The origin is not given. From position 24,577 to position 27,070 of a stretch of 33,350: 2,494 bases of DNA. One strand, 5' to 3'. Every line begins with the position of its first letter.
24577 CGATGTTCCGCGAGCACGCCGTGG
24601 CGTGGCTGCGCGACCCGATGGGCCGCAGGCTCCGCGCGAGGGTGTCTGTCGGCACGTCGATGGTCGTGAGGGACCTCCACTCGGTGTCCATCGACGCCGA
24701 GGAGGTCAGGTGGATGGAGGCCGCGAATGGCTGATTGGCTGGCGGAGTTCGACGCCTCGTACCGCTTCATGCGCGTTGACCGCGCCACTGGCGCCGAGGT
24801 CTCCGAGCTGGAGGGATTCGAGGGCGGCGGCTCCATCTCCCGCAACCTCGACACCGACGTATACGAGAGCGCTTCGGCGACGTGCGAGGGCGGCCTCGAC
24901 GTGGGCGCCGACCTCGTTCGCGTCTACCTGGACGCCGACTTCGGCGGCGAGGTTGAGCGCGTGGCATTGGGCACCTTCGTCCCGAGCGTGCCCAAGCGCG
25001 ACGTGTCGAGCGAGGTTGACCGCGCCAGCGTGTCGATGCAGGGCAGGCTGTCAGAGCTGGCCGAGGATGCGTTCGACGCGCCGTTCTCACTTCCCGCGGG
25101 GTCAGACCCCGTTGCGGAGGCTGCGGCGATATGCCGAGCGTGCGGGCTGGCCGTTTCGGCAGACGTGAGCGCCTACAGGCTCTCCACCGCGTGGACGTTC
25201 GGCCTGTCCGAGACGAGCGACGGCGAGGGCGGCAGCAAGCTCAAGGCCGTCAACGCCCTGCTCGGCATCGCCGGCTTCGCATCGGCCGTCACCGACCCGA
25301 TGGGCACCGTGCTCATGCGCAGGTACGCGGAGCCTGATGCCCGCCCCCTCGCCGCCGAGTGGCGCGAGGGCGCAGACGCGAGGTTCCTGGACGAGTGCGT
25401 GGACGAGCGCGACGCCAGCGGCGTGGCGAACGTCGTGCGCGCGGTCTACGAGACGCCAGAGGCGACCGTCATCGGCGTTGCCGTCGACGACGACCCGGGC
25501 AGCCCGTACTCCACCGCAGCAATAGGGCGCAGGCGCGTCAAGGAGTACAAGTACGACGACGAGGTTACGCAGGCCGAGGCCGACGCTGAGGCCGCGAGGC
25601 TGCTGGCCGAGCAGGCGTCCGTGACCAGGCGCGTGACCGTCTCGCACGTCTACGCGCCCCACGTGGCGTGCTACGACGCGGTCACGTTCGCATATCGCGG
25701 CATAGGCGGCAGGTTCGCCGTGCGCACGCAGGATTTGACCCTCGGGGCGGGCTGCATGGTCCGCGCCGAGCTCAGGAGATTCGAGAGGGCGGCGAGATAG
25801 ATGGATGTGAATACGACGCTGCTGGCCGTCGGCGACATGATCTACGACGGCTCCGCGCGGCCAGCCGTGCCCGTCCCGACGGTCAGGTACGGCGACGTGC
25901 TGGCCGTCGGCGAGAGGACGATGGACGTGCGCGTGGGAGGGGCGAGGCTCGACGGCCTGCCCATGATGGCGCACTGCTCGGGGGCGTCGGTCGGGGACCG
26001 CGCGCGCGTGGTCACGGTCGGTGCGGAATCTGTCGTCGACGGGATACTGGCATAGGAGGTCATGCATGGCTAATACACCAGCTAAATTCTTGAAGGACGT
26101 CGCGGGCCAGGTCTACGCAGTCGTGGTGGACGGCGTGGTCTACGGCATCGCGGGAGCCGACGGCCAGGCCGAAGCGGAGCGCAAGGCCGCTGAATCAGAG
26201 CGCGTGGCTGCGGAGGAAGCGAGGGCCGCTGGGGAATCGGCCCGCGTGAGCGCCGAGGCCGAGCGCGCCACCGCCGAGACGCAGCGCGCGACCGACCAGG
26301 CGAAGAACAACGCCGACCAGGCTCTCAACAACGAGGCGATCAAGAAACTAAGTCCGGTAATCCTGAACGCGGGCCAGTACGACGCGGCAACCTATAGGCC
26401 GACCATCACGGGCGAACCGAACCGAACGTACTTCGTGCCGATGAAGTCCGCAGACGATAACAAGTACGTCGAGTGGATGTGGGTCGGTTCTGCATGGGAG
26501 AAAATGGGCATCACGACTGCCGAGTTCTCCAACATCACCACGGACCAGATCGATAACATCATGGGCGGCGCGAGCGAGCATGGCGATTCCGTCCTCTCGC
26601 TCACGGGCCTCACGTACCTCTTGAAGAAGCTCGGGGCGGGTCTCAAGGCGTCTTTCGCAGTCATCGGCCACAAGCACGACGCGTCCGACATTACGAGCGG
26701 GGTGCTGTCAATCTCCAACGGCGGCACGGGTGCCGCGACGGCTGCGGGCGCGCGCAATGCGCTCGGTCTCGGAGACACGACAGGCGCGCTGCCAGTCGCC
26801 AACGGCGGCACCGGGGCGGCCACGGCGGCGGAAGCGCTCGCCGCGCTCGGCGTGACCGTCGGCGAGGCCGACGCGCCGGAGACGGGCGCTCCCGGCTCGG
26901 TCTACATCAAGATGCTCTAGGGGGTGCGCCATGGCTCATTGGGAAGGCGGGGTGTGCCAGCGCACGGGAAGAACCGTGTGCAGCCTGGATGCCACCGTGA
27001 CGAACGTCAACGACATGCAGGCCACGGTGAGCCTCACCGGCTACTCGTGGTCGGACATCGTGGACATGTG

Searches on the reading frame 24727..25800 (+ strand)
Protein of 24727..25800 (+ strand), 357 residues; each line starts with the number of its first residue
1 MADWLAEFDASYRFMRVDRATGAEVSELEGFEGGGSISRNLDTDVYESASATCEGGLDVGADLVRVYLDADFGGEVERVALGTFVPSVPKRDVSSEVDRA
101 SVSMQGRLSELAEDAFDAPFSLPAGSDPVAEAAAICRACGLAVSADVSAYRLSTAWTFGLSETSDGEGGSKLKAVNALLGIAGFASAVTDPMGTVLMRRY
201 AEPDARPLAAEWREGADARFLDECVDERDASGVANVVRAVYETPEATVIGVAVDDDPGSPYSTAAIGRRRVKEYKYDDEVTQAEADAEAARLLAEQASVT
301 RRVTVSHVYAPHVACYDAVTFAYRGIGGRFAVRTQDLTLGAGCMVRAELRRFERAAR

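Call 19: search_protein_families(library=phrogs, proteins=[window:24727-25800:+], max_evalue=0.00001)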
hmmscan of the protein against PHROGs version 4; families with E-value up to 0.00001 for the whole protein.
window:24727-25800:+ (357 aa): 2 families
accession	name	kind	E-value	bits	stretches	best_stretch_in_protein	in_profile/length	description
phrog_1887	-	tail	3e-23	83.7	1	32-350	325-653/670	tail protein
phrog_26795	-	unknown function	1.3e-08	34.8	1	61-323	422-694/728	-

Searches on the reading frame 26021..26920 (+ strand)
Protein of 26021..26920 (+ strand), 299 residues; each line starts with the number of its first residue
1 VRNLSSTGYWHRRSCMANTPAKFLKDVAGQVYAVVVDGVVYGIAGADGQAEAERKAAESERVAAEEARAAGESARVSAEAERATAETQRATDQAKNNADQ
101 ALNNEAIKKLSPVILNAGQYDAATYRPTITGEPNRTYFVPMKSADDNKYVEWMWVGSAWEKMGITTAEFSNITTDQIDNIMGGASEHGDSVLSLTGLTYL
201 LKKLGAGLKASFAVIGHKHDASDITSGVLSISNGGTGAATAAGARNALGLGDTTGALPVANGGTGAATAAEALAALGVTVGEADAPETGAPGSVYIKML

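Call 19: search_protein_families(library=phrogs, proteins=[window:26021-26920:+], max_evalue=0.00001)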
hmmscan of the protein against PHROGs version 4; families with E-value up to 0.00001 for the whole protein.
window:26021-26920:+ (299 aa): 1 family
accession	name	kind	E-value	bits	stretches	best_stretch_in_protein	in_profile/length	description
phrog_10316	-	tail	6.7e-07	28.1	0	218-251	402-435/1471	tail fiber protein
